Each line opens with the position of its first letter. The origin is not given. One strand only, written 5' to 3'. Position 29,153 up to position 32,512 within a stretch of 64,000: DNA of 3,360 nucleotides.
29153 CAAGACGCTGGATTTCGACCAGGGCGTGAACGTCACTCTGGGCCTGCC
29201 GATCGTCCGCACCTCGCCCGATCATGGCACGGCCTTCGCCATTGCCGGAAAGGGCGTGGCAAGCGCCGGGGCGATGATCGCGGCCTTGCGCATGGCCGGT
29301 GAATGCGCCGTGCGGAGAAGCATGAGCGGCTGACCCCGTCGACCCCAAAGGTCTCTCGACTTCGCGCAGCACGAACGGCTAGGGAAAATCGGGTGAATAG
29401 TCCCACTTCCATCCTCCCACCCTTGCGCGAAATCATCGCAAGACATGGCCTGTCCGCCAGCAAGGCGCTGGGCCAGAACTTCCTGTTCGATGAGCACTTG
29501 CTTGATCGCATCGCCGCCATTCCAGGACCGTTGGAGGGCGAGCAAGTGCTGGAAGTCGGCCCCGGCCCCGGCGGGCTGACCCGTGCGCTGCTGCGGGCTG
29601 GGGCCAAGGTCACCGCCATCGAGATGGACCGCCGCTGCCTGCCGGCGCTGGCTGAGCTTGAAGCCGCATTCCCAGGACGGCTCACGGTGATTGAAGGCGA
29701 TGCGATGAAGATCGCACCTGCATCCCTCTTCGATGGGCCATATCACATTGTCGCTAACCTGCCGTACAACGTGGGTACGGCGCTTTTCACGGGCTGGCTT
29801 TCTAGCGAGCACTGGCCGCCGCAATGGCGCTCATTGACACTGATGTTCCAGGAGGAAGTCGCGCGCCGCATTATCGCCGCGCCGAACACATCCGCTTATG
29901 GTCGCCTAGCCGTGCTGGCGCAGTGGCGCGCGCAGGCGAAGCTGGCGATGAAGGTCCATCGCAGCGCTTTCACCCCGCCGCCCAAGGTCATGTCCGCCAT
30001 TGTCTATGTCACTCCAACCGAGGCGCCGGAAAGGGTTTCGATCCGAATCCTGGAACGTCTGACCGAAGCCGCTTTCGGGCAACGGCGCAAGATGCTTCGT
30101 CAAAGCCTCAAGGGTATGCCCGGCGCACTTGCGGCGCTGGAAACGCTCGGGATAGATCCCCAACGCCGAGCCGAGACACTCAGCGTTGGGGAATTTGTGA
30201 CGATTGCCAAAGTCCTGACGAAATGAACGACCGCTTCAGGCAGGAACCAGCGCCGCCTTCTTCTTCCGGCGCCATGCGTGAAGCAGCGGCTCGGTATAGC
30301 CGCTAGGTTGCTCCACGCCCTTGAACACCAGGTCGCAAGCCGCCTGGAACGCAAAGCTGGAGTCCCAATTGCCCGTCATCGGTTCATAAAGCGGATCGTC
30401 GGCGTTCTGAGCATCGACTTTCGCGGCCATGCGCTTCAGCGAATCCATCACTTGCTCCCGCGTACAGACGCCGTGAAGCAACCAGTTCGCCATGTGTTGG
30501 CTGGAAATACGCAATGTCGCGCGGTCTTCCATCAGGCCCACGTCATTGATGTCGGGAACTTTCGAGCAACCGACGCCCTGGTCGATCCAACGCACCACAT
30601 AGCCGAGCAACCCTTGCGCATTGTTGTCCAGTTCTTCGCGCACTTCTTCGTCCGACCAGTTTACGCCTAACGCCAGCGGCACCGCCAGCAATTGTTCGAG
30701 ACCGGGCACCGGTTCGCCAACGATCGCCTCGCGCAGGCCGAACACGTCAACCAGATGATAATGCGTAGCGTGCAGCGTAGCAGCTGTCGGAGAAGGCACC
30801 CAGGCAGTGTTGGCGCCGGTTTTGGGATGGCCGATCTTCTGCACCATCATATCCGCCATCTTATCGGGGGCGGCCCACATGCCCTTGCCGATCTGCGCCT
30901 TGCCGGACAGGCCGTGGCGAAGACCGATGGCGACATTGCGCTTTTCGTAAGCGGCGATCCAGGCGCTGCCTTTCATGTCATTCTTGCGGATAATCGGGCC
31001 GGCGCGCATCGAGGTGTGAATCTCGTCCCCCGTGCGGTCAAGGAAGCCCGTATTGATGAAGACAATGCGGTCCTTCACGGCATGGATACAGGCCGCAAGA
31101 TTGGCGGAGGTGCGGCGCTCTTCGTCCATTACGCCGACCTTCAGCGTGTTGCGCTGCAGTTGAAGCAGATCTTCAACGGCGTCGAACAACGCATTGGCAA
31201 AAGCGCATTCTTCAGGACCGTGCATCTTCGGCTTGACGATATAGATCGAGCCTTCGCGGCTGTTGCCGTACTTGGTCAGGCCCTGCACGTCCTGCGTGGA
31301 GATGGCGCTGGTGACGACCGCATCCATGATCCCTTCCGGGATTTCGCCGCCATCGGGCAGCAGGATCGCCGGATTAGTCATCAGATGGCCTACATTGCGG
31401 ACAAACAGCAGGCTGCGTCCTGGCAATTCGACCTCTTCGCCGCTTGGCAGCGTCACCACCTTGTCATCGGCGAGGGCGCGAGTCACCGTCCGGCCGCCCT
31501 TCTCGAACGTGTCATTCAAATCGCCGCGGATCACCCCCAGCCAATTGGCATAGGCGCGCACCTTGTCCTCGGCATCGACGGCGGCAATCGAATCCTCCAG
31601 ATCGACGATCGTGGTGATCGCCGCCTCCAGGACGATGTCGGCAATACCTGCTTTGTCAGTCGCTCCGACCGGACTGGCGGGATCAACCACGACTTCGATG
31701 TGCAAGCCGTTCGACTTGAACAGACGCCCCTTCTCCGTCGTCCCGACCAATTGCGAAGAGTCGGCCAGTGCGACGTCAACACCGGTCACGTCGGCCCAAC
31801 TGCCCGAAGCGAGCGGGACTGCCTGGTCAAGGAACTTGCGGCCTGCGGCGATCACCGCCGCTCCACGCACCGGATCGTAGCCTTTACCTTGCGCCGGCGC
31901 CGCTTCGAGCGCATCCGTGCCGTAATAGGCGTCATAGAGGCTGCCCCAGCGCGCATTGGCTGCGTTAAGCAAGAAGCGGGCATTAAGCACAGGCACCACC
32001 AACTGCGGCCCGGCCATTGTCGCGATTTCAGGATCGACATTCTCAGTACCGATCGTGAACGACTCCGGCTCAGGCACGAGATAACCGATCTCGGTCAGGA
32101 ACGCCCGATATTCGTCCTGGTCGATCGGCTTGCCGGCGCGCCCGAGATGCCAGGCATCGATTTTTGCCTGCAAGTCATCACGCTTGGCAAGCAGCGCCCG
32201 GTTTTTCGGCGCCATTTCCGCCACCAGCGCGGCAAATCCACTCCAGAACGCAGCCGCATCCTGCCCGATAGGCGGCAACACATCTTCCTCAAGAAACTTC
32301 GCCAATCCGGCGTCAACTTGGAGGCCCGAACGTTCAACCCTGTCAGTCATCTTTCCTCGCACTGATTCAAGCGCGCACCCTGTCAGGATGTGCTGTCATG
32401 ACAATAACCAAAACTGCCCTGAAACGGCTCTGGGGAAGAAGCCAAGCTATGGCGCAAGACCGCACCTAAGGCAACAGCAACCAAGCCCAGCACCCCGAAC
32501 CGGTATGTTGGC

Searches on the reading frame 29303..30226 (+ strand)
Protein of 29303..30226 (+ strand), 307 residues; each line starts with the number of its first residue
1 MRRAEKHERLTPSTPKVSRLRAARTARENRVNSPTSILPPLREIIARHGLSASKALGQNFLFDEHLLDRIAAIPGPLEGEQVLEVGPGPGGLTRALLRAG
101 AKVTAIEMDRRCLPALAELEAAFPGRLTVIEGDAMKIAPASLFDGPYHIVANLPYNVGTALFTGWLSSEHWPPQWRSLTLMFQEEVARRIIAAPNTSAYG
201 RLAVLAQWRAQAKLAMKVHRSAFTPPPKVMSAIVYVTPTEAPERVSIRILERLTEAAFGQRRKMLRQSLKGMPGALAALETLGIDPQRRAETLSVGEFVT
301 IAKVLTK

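Call 14: search_protein_families(library=pfam, proteins=[window:29303-30226:+])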
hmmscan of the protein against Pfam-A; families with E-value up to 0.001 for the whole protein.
window:29303-30226:+ (307 aa): 2 families
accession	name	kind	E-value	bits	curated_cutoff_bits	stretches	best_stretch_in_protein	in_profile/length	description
PF00398.26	RrnaAD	-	2.1e-51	175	24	1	52-306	4-262/263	Ribosomal RNA adenine dimethylase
PF13649.12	Methyltransf_25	-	2e-05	25.6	27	1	82-144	1-66/97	Methyltransferase domain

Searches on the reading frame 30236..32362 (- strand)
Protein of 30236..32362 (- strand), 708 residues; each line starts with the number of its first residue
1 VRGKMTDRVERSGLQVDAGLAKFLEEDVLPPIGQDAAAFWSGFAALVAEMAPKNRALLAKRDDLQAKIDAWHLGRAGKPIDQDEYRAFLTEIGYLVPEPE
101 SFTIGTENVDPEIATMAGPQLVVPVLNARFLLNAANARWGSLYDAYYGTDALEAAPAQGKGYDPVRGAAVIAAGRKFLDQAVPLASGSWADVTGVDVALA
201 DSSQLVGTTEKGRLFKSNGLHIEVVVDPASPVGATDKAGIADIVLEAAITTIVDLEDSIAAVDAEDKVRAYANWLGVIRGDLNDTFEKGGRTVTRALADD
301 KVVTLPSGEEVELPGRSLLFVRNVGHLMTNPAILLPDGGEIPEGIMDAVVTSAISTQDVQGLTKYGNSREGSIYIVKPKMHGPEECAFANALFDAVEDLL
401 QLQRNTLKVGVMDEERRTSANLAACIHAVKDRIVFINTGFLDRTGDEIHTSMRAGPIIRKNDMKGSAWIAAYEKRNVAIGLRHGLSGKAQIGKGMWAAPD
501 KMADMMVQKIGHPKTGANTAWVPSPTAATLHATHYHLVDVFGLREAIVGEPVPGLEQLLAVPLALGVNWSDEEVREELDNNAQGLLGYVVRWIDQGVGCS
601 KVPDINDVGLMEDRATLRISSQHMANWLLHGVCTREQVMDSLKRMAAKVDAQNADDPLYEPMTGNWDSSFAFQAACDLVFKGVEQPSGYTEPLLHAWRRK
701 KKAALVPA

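Call 14: search_protein_families(library=pfam, proteins=[window:30236-32362:-])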
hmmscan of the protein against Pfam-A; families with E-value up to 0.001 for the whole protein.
window:30236-32362:- (708 aa): 4 families
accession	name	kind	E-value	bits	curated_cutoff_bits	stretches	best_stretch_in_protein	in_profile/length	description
PF01274.28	MS_TIM-barrel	-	5.1e-61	206.3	26.4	1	319-545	2-228/248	Malate synthase, TIM barrel domain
PF20659.2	MS_C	-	9.7e-21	74.8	23.1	1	573-655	2-79/118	Malate synthase, C-terminal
PF20656.2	MS_N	-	4.5e-14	52.1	23.5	1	22-75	4-57/64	Malate synthase, N-terminal domain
PF20658.2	MSG_insertion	-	2.3e-13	50.5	24.8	1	162-198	1-37/76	Malate synthase G, alpha-beta insertion domain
